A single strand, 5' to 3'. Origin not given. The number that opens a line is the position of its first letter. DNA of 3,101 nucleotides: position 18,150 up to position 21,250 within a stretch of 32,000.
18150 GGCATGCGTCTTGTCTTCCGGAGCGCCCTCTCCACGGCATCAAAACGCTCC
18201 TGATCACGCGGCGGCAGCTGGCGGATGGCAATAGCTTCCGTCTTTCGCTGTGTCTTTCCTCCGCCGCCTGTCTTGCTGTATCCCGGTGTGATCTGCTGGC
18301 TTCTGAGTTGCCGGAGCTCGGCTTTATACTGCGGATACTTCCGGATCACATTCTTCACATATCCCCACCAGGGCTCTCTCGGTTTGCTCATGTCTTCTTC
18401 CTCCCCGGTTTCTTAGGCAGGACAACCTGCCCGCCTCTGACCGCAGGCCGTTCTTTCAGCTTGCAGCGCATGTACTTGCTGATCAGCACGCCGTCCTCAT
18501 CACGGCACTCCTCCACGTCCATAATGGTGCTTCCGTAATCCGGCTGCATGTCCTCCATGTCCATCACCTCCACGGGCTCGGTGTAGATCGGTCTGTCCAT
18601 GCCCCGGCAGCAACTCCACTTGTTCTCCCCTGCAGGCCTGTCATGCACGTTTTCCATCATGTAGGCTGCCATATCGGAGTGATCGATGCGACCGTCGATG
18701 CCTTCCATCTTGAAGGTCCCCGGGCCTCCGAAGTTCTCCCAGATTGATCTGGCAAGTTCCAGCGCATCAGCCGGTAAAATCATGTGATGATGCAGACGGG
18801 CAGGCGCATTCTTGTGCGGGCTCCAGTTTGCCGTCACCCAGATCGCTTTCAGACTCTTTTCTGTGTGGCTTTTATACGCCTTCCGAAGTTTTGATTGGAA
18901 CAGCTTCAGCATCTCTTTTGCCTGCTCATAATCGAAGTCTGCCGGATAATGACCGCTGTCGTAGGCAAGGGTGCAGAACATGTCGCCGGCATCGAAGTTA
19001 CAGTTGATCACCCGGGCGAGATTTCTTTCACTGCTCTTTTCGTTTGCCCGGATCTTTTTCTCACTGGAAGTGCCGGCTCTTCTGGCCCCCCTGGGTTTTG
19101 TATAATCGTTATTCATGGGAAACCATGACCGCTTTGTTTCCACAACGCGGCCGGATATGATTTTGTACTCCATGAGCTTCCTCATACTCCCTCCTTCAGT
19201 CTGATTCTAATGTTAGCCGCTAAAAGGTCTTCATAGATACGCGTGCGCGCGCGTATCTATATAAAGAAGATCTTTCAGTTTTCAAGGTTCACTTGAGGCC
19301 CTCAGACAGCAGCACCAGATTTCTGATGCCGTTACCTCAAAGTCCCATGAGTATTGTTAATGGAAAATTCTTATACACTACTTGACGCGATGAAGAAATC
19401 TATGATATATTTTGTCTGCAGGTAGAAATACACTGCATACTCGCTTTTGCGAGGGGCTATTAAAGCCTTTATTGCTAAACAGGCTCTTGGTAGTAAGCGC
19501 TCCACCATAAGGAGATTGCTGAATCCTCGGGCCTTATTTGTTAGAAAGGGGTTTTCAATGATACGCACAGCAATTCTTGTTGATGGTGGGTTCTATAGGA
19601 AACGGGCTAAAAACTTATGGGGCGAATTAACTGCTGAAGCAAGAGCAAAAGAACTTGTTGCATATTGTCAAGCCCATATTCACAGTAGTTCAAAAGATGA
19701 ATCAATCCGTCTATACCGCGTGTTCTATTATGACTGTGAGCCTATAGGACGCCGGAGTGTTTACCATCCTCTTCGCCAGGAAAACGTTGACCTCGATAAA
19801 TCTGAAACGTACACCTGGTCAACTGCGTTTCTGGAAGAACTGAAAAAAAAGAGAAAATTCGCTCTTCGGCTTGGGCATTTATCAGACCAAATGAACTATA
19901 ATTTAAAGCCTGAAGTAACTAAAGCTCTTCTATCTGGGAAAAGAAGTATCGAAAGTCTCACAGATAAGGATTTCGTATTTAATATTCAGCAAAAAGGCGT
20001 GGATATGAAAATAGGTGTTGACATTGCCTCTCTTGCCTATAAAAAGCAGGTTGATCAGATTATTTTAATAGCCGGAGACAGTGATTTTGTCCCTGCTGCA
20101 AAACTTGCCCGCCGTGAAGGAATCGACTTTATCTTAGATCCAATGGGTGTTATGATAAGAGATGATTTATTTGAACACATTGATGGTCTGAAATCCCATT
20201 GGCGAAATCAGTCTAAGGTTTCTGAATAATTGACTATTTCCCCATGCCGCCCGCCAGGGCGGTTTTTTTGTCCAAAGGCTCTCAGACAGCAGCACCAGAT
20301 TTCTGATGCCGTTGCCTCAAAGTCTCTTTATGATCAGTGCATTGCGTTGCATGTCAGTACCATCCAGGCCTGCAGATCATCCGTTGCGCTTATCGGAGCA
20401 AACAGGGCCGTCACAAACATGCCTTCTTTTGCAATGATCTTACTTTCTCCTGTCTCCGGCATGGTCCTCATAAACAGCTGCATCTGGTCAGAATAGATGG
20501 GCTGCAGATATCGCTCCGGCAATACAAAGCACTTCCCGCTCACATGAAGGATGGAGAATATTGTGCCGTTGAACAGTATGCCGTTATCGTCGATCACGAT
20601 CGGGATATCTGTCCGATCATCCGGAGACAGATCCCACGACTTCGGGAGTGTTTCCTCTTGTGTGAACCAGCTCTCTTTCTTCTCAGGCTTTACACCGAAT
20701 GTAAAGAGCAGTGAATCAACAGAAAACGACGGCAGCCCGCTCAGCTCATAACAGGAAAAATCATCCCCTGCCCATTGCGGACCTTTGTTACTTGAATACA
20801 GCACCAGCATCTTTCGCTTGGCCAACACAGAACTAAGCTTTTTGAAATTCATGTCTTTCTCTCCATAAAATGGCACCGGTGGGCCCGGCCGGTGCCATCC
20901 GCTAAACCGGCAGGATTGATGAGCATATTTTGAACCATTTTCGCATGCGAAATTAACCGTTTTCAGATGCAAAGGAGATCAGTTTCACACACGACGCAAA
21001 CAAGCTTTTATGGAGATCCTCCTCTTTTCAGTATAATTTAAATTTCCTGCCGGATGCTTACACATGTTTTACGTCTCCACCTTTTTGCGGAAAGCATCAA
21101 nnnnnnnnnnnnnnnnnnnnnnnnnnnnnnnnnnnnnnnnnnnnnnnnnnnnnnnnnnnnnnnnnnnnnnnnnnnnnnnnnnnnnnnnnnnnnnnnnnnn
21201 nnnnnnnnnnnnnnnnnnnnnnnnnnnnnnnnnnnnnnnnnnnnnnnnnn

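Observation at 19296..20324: Self-contained NYN-nuclease cassette bracketed by a 49-bp direct repeat, inserted head-on into the early/replication region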

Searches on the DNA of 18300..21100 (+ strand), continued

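Call 104: search_dna_similar(query=L082:2900-3860:+, collection=ecoli_genomes, mode=near, max_rows=8)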
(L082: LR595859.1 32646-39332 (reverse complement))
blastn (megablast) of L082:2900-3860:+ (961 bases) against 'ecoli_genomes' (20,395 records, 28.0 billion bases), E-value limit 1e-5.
Records with a match: 276; places in all: 293; records where one place covers at least 80% of the query: 74.
Genomes with a match: 275 of 5426; with a place that covers at least 80% of the query: 74. Places per genome that has any: lowest 1, median 1, highest 3. On chromosomes: 292 places; on plasmids: 1.
Best place of each record, by identity: >=99% 275; 95-99% 1.
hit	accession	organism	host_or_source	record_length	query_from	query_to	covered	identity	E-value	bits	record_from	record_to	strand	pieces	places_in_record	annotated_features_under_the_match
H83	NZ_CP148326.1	Escherichia coli strain Z1323HEC0475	Homo sapiens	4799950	1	961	100%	100.0%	0e+0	1775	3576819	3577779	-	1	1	NYN domain-containing protein | hypothetical protein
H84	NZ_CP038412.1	Escherichia coli O157:H7 strain 493/89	Homo sapiens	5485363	1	961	100%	99.9%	0e+0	1770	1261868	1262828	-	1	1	NYN domain-containing protein | hypothetical protein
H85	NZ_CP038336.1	Escherichia coli O157:H7 strain LSU61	Deer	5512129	1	961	100%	99.9%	0e+0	1770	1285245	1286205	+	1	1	hypothetical protein | NYN domain-containing protein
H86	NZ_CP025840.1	Escherichia coli strain 214-4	Homo sapiens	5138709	1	961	100%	99.8%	0e+0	1764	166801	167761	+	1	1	hypothetical protein | NYN domain-containing protein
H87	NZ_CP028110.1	Escherichia coli O121 str. RM8352 strain RM8352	creek sediment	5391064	1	961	100%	99.8%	0e+0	1764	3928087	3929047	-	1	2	NYN domain-containing protein | hypothetical protein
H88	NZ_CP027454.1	Escherichia coli strain 2014C-4423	Homo sapiens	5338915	1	961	100%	99.8%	0e+0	1764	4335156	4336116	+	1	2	hypothetical protein | NYN domain-containing protein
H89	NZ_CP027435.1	Escherichia coli strain 2014C-3599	missing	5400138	1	961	100%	99.8%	0e+0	1764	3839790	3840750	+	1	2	PIN domain-containing protein | NYN domain-containing protein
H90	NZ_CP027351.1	Escherichia coli strain 2014C-3655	missing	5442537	1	961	100%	99.8%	0e+0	1764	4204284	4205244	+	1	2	hypothetical protein | NYN domain-containing protein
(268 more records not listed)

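Call 107: search_with_rna_model(model_id=R1, sources=[L015, L016, L018, L019, L020, L021, L022, L023, L024, L025, L026, L028, L029, L031, L082, L083], max_evalue=0.01)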
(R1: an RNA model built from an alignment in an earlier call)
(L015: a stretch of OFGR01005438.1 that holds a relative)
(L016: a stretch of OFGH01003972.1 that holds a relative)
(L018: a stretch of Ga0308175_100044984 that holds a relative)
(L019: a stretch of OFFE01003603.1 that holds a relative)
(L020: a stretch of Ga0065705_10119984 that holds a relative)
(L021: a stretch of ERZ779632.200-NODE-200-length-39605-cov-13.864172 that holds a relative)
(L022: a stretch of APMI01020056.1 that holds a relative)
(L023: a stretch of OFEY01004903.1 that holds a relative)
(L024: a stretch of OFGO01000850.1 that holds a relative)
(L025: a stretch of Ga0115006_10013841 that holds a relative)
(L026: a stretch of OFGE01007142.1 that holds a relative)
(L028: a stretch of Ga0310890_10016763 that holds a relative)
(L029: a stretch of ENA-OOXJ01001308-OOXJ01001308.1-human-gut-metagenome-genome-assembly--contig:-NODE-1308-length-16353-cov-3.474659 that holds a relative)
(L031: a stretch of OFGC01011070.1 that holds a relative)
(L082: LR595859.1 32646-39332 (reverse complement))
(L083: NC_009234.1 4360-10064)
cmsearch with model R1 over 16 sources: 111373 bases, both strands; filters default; matches with E-value up to 0.01: 0.
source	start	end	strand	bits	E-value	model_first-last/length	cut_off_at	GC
